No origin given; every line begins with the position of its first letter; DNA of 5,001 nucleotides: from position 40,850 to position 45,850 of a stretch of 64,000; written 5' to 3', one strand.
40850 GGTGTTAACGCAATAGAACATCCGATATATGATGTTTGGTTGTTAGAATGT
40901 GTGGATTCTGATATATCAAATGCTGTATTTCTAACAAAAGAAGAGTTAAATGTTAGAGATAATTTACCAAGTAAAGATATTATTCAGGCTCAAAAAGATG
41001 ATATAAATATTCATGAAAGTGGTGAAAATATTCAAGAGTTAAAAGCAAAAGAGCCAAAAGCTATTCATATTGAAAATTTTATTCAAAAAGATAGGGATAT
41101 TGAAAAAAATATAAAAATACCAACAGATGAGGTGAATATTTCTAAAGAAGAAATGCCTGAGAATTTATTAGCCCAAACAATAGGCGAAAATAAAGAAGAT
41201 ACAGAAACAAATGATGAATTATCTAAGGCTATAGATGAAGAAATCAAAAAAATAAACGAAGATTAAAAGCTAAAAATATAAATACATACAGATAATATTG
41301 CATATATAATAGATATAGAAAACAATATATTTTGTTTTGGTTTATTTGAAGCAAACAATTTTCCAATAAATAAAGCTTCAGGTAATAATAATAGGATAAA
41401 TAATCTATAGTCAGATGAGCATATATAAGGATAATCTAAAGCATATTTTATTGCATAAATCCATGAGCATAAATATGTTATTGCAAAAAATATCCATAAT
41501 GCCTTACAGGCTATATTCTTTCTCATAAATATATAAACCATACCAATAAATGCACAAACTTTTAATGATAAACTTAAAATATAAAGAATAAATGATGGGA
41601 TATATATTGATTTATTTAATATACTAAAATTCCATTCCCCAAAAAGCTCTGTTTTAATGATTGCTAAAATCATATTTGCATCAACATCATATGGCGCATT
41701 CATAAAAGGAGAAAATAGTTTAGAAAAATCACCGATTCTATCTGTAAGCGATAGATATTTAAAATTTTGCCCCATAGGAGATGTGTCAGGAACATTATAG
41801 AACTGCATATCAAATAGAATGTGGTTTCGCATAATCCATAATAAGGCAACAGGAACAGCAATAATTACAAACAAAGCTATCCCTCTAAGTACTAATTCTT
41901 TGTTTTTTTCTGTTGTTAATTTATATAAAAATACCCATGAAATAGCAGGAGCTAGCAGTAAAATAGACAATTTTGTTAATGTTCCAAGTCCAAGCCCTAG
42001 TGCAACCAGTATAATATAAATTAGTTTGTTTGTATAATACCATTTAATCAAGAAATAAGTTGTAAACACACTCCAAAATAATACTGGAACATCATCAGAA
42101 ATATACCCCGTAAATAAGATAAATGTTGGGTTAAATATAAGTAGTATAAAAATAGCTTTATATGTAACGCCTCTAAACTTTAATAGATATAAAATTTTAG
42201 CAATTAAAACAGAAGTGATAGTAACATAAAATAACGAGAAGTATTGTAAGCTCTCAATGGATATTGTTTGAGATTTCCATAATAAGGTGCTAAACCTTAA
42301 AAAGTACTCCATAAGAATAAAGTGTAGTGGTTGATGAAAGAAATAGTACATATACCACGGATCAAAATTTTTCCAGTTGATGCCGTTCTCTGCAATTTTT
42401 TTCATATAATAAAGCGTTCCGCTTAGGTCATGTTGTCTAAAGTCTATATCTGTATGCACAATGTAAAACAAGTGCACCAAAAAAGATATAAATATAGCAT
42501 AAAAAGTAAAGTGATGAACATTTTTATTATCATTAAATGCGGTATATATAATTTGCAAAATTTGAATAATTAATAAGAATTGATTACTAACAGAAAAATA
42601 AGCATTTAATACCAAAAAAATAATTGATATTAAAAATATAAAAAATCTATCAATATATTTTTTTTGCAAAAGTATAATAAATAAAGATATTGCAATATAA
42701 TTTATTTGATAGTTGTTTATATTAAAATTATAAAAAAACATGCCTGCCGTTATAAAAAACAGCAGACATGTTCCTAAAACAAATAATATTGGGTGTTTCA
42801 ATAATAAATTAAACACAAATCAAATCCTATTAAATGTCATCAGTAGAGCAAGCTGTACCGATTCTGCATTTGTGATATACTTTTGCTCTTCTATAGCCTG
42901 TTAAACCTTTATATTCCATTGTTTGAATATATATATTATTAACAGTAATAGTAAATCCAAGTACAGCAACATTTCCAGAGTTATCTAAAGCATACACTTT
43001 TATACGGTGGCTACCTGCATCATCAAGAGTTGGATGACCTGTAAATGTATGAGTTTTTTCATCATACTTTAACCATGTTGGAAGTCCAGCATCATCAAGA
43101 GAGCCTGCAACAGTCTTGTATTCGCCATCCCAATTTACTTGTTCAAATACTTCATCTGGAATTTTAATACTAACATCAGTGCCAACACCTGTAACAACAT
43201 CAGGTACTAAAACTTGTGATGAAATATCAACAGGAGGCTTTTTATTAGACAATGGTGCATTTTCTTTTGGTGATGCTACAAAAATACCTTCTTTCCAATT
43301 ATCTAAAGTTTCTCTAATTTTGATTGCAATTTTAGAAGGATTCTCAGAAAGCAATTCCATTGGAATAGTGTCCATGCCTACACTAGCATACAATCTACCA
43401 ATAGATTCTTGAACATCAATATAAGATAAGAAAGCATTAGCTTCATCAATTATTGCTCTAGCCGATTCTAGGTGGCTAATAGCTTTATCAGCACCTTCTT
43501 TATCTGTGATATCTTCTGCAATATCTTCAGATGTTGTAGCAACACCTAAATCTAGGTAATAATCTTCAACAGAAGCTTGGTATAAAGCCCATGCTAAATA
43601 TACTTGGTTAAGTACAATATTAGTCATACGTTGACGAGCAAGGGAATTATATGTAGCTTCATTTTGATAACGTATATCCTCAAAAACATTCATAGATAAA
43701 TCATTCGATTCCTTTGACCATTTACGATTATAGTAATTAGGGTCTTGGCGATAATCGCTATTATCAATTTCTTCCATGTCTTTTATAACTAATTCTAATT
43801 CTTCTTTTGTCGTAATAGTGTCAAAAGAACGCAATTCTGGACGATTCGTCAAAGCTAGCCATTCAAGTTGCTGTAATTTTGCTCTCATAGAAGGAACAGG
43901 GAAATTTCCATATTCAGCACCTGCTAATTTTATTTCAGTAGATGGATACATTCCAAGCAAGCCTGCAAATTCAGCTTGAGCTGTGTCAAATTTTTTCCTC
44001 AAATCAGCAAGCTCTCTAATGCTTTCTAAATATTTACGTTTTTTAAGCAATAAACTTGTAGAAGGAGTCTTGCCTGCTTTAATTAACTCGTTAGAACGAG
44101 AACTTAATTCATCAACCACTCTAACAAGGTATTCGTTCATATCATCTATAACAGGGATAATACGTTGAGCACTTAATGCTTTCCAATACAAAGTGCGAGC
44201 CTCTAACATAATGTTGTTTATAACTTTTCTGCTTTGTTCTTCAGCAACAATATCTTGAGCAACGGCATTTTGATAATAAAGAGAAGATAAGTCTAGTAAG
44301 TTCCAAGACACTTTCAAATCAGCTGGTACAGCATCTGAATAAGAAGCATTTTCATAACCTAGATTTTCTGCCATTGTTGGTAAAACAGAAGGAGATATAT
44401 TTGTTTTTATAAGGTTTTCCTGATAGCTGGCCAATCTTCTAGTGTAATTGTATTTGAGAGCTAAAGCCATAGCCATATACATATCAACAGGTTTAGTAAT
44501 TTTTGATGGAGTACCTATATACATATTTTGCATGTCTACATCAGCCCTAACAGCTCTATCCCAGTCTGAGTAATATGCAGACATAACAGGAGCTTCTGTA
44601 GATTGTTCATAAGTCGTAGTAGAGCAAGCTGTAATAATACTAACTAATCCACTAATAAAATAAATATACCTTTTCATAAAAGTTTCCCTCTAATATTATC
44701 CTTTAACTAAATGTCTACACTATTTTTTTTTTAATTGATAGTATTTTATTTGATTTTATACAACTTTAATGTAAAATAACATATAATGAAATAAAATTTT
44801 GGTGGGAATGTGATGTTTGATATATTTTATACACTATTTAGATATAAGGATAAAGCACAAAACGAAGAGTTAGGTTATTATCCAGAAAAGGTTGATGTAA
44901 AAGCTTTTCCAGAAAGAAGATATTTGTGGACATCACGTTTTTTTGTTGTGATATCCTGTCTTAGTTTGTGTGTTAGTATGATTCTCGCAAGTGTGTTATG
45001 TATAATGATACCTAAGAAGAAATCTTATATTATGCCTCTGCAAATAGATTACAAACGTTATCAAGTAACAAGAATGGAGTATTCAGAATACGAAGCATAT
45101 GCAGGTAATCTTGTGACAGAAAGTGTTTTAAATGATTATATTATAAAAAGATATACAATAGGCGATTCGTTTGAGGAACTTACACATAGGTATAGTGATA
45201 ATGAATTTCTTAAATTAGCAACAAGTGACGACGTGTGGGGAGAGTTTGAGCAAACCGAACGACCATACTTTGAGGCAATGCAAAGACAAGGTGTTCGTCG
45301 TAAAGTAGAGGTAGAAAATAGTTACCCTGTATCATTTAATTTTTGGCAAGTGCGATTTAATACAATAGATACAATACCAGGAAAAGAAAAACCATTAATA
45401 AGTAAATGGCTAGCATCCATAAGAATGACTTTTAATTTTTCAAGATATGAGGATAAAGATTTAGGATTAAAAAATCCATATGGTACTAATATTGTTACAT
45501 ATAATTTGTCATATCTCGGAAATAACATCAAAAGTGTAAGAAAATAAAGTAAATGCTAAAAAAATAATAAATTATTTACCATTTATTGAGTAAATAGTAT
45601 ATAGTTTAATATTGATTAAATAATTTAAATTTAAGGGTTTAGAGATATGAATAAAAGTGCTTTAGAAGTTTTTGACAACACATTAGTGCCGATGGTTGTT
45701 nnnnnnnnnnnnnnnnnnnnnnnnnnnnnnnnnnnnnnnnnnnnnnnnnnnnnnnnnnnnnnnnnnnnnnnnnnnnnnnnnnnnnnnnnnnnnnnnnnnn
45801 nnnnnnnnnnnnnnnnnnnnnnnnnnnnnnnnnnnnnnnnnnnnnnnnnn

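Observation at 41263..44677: TolC/NodT-like lipoprotein fused to a cadherin-like Ig domain, paired with a third GT-C-like membrane protein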

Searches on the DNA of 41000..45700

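Call 87: search_rna_families(source=window, start=41000, end=45700, threshold=evalue, max_evalue=1)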
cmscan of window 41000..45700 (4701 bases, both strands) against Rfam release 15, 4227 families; matches with E-value up to 1: 1.
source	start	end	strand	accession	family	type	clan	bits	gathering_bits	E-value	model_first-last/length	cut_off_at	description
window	42731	42809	-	RF02064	STnc370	Gene; sRNA;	-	28.6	54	0.79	1-71/71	no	Enterobacterial sRNA STnc370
